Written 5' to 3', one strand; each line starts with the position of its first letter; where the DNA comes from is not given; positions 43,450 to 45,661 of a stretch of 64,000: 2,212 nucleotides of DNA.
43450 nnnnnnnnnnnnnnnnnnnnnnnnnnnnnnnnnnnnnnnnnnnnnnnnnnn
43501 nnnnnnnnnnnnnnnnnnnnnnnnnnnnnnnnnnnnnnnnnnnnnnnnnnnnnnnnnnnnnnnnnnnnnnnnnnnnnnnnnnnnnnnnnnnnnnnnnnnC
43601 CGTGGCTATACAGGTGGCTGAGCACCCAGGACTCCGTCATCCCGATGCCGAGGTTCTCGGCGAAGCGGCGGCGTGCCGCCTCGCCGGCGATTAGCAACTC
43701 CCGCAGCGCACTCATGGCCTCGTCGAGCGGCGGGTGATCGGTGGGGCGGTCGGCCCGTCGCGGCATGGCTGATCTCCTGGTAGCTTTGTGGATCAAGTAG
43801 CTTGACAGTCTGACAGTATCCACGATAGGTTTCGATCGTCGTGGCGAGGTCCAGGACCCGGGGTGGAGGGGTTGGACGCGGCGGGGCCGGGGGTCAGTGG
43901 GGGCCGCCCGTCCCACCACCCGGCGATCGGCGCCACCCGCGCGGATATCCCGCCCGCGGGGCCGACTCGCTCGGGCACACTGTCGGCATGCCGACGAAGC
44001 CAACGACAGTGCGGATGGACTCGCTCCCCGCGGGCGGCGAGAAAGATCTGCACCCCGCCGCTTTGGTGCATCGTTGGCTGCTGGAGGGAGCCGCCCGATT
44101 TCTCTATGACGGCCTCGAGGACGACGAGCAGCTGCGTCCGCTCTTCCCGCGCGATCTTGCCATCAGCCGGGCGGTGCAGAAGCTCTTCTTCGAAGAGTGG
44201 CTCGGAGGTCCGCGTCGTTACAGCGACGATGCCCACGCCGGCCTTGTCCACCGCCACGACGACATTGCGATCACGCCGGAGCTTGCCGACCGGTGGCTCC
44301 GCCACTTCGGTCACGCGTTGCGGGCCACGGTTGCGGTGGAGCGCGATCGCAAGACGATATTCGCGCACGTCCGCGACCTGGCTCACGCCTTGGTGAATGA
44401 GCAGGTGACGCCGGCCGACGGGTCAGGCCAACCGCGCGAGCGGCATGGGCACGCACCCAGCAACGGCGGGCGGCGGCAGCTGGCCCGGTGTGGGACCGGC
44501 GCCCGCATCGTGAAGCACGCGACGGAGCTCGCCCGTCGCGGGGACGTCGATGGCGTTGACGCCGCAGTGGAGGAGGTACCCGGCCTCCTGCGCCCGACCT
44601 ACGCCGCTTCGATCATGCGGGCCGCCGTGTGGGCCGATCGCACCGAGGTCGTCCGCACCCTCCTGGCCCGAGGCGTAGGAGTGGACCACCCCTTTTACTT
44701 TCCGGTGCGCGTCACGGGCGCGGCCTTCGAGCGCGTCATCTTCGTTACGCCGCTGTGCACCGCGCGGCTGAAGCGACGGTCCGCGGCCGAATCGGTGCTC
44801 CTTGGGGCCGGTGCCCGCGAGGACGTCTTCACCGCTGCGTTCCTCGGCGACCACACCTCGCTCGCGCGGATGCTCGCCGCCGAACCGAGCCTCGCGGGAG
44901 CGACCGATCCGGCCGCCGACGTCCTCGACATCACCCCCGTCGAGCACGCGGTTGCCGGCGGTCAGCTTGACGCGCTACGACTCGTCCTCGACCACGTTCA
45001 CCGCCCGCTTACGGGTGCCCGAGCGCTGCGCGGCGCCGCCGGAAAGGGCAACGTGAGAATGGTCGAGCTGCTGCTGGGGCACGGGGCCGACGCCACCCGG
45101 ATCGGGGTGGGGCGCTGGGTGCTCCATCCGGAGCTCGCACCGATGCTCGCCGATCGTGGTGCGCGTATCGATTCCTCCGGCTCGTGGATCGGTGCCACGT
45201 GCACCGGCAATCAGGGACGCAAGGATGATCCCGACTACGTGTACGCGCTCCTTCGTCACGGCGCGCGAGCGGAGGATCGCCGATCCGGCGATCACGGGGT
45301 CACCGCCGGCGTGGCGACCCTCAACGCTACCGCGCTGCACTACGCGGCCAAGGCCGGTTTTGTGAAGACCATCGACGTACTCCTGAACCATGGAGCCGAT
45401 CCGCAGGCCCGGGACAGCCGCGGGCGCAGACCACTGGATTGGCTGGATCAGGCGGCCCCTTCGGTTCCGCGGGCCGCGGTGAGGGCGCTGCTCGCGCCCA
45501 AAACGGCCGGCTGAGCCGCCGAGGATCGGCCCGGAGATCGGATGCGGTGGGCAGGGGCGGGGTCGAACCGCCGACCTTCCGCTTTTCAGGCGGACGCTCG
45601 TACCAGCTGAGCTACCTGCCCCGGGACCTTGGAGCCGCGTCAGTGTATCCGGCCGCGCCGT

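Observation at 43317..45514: Truncated hemoglobin fused to ankyrin repeats, divergently paired with a MarR regulator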

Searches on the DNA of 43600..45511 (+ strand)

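Call 33: search_rna_families(source=window, start=43700, end=44100, threshold=evalue, max_evalue=1)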
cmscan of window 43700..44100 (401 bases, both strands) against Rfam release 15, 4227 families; matches with E-value up to 1: 0.
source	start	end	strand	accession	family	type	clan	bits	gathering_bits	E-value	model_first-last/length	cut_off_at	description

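Call 67: search_rna_families(sources=[L001, L008, L013, L019], threshold=gathering)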
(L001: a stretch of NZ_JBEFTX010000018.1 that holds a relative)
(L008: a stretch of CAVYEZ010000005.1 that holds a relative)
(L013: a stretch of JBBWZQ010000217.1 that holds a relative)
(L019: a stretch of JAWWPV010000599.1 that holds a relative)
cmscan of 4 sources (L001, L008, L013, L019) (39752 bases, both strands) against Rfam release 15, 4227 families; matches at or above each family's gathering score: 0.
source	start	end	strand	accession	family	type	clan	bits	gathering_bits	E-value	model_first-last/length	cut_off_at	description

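Call 71: build_rna_model(alignment_id=A7)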
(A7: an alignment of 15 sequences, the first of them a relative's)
Model R1 built from alignment A7 (15 sequences, 181 columns); structure: RNAalifold consensus.
model positions 179; base pairs 48; branch points 2; effective number of sequences 1.05; information 0.59 bits per position. Calibrated on 0.2 Mb of random sequence (short: E-values are rough).
structure used (alignment columns):
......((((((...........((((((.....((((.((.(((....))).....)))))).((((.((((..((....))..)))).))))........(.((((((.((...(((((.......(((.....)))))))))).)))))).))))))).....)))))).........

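Call 72: search_with_rna_model(model_id=R1, sources=[window, L001, L002, L003, L004, L005, L006, L007, L008, L009, L010, L011, L012, L013, L014, L015, L016, L017, L018, L019, L020, L021, L022, L023, L024, L025, L026, L027, L028, L029, L030, L031, L032, L033, L034, L035, L036, L037, L038, L046], max_evalue=1, make_alignment=true)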
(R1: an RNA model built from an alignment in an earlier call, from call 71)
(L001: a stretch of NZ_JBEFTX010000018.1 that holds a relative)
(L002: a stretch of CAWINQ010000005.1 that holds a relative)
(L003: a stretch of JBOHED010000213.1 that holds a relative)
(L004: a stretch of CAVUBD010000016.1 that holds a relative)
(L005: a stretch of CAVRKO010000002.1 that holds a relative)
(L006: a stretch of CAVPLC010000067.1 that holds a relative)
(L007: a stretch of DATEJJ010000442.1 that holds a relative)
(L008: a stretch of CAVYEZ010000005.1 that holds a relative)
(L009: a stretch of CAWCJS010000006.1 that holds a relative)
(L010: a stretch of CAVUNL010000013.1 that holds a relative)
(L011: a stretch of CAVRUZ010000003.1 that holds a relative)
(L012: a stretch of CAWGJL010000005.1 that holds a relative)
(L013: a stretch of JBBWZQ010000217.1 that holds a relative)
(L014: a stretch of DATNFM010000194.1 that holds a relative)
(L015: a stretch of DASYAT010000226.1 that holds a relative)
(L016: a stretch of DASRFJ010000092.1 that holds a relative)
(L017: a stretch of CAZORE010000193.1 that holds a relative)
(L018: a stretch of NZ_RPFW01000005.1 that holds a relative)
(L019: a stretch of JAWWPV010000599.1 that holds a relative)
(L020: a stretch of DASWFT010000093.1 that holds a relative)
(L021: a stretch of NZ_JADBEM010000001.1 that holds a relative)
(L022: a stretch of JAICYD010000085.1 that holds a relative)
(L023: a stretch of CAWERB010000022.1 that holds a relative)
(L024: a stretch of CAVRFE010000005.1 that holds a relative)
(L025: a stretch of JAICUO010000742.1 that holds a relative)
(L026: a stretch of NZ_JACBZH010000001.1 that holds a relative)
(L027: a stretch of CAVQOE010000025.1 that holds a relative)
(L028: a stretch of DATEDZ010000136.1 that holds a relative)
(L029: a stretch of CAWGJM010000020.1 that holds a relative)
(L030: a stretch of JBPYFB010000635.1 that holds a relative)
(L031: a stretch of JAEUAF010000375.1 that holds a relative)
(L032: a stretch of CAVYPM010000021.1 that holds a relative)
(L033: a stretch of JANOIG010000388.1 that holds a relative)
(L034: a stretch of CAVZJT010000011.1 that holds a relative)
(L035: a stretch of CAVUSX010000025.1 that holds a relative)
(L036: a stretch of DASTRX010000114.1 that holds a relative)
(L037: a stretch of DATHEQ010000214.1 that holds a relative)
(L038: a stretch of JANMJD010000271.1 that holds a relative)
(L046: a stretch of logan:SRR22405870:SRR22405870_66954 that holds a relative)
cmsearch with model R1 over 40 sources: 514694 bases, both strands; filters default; matches with E-value up to 1: 26.
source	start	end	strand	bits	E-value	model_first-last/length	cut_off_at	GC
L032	5578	5757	+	206.4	9.7e-44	1-179/179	no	0.71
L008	5578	5757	+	203.4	4.5e-43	1-179/179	no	0.7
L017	1183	1361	+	200.9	1.6e-42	1-179/179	no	0.72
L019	612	790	+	196.7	1.4e-41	1-179/179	no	0.71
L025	1736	1914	+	194.3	4.8e-41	1-179/179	no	0.7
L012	5599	5774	+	193.4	7.6e-41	1-179/179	no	0.73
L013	2317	2495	+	192.1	1.5e-40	1-179/179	no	0.68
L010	5575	5751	+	189.3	6.2e-40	1-179/179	no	0.69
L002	5580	5757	+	189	7.5e-40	1-179/179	no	0.72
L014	5596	5772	+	188.9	8e-40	1-179/179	no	0.72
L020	5579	5763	+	188.7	8.7e-40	1-179/179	no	0.67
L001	5575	5751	+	175.4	7.9e-37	1-179/179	no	0.72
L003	751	927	+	170.5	1e-35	1-179/179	no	0.72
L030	1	173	+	168.2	3.2e-35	7-179/179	5'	0.71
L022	5582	5754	+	163.7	3.3e-34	1-179/179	no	0.72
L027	5582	5751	+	159.3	3.1e-33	1-179/179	no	0.68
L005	5572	5748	+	154.8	3.3e-32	1-179/179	no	0.74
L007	5732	5838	+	88.7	1.8e-17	1-179/179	no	0.72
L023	3477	3622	+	35.6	1.3e-05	1-179/179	no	0.69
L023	5673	5796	+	22.8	0.0094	1-179/179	no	0.67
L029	2299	2404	+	18.9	0.069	1-179/179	no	0.7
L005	12095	12236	+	16.1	0.3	1-179/179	no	0.66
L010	5572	5748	-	14.2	0.8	1-179/179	no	0.68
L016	9171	9242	-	14.1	0.84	1-179/179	no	0.58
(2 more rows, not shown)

Alignment A8: 26 matches aligned to the model, 258 columns, each read 5' to 3' on its own strand. Consensus structure (alignment columns), stored with it:
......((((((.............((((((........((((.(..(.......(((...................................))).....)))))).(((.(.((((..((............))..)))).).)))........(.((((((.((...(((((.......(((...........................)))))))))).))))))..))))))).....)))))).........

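Call 78: search_with_rna_model(model_id=R1, sources=[L001, L002, L003, L005, L007, L008, L010, L012, L013, L014, L017, L019, L020, L022, L025, L027, L032, L047, L048, L050, L051, L052, L054, L055, L056, L057, L059, L060, L061, L062, L064, L065, L068, L069, L070, L071, L072, L074, L075, L076, L077, L078, L079, L080, L082, L083, L084, L085, L086, L087, L088, L089, L090, L091, L092, L093, L094, L095, L097, L098, L099, L100, L101, L102, L103, L104, L105, L106, L107, L108, L109, L110, L111, L112, L113, L115, L116, L118], max_evalue=1e-10, make_alignment=true)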
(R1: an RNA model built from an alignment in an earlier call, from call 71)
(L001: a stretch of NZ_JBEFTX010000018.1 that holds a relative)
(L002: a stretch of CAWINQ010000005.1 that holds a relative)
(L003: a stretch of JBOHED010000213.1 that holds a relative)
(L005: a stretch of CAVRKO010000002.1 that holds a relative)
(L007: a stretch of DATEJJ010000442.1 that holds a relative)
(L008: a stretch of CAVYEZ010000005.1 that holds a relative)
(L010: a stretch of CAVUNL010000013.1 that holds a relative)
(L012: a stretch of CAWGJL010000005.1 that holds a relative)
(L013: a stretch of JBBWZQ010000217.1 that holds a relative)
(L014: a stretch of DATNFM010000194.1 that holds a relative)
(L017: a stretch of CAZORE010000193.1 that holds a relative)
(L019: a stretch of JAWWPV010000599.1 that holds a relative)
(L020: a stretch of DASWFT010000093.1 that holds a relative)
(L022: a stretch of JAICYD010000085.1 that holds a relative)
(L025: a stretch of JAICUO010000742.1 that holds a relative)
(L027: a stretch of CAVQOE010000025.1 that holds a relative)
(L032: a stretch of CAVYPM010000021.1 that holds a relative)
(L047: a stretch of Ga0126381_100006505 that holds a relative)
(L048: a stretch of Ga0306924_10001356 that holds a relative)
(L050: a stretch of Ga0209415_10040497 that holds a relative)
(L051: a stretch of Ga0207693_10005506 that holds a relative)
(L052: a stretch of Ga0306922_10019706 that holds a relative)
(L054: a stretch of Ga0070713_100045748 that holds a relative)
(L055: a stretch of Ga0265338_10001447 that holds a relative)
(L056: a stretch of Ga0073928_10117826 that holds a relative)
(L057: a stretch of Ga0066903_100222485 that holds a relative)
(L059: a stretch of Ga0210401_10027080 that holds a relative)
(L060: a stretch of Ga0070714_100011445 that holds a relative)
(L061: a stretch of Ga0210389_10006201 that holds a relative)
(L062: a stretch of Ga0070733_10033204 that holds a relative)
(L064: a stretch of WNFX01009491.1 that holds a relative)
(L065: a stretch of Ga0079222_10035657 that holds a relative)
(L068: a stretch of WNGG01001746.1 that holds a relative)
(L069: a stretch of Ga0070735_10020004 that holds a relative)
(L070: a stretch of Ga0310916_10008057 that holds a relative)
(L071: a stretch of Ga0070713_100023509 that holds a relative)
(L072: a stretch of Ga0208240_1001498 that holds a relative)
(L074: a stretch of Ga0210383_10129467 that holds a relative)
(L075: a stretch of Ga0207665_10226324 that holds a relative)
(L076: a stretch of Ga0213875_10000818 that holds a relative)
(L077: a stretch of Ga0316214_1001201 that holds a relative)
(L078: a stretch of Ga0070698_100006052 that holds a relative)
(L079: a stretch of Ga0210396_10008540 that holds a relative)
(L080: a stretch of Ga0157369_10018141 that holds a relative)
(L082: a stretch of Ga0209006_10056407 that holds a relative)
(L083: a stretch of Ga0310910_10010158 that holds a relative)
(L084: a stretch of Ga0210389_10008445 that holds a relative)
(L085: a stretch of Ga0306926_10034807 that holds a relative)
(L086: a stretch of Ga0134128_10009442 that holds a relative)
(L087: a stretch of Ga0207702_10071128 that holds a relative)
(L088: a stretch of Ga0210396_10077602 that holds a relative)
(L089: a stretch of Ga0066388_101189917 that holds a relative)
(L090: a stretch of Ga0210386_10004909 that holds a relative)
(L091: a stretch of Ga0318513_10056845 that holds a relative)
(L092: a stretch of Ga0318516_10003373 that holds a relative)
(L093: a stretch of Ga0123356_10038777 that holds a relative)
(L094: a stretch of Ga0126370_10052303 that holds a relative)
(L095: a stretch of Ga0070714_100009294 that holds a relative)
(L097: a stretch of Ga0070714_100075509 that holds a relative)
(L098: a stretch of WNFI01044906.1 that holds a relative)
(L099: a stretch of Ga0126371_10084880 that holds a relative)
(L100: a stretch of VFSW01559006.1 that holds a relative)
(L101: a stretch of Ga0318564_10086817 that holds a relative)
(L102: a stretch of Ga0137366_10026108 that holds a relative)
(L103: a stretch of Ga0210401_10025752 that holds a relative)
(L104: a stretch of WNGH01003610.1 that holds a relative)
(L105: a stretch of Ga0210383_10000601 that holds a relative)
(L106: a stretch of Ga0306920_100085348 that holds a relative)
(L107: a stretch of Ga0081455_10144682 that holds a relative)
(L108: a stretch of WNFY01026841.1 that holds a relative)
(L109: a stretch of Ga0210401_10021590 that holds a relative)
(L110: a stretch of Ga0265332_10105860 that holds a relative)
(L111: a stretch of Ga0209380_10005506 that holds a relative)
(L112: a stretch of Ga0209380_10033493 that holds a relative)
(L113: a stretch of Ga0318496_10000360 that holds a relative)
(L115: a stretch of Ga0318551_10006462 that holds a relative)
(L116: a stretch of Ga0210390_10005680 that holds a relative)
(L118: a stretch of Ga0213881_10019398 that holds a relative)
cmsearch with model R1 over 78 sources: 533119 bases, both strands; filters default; matches with E-value up to 1e-10: 78.
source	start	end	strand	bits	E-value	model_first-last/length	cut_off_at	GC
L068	220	399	-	209.8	1.7e-44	1-179/179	no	0.72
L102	2711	2890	-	209.8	1.7e-44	1-179/179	no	0.72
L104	5215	5394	-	209.8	1.7e-44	1-179/179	no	0.72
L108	2711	2890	-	209.8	1.7e-44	1-179/179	no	0.72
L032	5578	5757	+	206.4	1e-43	1-179/179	no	0.71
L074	559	738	+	205.6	1.5e-43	1-179/179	no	0.71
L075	220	399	+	204.6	2.5e-43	1-179/179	no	0.7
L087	2556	2735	-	204.6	2.5e-43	1-179/179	no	0.7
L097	2270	2449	-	204.2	3.1e-43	1-179/179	no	0.69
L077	2503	2682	-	204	3.4e-43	1-179/179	no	0.71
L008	5578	5757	+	203.4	4.6e-43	1-179/179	no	0.7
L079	5555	5734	+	203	5.7e-43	1-179/179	no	0.72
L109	5964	6143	-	203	5.7e-43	1-179/179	no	0.72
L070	6474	6652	-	202.4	7.9e-43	1-179/179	no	0.7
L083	4869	5047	+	202.4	7.9e-43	1-179/179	no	0.7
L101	828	1006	+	202.4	7.9e-43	1-179/179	no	0.7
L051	5910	6088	+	202.3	8.3e-43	1-179/179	no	0.71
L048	3223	3402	-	202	9.6e-43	1-179/179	no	0.73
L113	556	735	+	202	9.6e-43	1-179/179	no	0.73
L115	1374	1553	+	202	9.6e-43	1-179/179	no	0.73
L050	2730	2909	+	201.4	1.3e-42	1-179/179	no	0.72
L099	822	999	+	201.2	1.4e-42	1-179/179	no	0.72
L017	1183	1361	+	200.9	1.7e-42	1-179/179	no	0.72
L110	814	992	+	200.9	1.7e-42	1-179/179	no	0.72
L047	9797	9975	-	200.4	2.2e-42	1-179/179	no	0.72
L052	677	856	+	199.8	3e-42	1-179/179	no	0.72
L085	716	895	-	199.8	3e-42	1-179/179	no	0.72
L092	3744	3923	-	199.8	3e-42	1-179/179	no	0.72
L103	3738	3915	-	198.7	5.4e-42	1-179/179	no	0.72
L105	4077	4254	-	198.7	5.4e-42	1-179/179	no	0.72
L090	6639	6815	-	198.6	5.5e-42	1-179/179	no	0.71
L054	2830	3009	-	198.3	6.4e-42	1-179/179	no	0.71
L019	612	790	+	196.7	1.5e-41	1-179/179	no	0.71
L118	2025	2202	-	196.1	2e-41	1-179/179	no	0.72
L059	2031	2208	+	195.7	2.4e-41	1-179/179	no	0.72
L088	461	638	+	195.7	2.4e-41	1-179/179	no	0.72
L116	4739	4916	-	195.7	2.4e-41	1-179/179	no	0.72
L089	493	671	+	194.7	4.1e-41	1-179/179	no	0.7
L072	524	701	-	194.5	4.5e-41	1-179/179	no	0.73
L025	1736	1914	+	194.3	5e-41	1-179/179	no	0.7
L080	5828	6006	+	194.3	5e-41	1-179/179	no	0.7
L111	7485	7670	+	193.5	7.8e-41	1-179/179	no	0.73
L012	5599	5774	+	193.4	7.8e-41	1-179/179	no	0.73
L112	1111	1289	+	193.4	8.1e-41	1-179/179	no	0.72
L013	2317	2495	+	192.1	1.6e-40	1-179/179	no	0.68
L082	645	820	-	190.5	3.5e-40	1-179/179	no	0.73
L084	4054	4232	-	190.3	3.9e-40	1-179/179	no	0.69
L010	5575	5751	+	189.3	6.5e-40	1-179/179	no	0.69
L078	6569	6745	+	189.1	7.3e-40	1-179/179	no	0.7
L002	5580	5757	+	189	7.7e-40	1-179/179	no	0.72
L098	8509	8686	-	189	7.9e-40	1-179/179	no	0.71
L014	5596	5772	+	188.9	8.3e-40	1-179/179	no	0.72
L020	5579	5763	+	188.7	9e-40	1-179/179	no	0.67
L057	1775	1954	-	188.7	9e-40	1-179/179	no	0.69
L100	577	754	-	188.2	1.1e-39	1-179/179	no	0.72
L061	3137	3315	+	187.1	2e-39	1-179/179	no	0.72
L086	10448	10624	+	186.7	2.5e-39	1-179/179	no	0.72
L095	2296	2475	+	186.7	2.5e-39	1-179/179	no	0.69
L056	935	1110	+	184.6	7.4e-39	1-179/179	no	0.74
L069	236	411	+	184.3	8.6e-39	1-179/179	no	0.73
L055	2013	2189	-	184.1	9.5e-39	1-179/179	no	0.69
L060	6634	6810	-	182.6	2e-38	1-179/179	no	0.71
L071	4160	4336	+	182.6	2e-38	1-179/179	no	0.71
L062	1755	1931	-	181.7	3.2e-38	1-179/179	no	0.72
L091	592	770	+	180.7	5.4e-38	1-179/179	no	0.73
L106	4310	4488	+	180.5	6.1e-38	1-179/179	no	0.73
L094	1243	1418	+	179.3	1.1e-37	1-179/179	no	0.7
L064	8440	8612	-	177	3.6e-37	1-179/179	no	0.72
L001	5575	5751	+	175.4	8.2e-37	1-179/179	no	0.72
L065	913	1092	-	171.3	6.9e-36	1-179/179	no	0.68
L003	751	927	+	170.5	1e-35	1-179/179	no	0.72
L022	5582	5754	+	163.7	3.4e-34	1-179/179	no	0.72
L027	5582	5751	+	159.3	3.2e-33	1-179/179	no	0.68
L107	925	1101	+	158.1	6.1e-33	1-179/179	no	0.71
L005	5572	5748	+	154.8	3.4e-32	1-179/179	no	0.74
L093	2548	2722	+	109.2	5e-22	1-179/179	no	0.73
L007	5732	5838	+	88.7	1.9e-17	1-179/179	no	0.72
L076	4144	4326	-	74.3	3.2e-14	1-179/179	no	0.77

Alignment A9: 78 matches aligned to the model, 211 columns, each read 5' to 3' on its own strand. Consensus structure (alignment columns), stored with it:
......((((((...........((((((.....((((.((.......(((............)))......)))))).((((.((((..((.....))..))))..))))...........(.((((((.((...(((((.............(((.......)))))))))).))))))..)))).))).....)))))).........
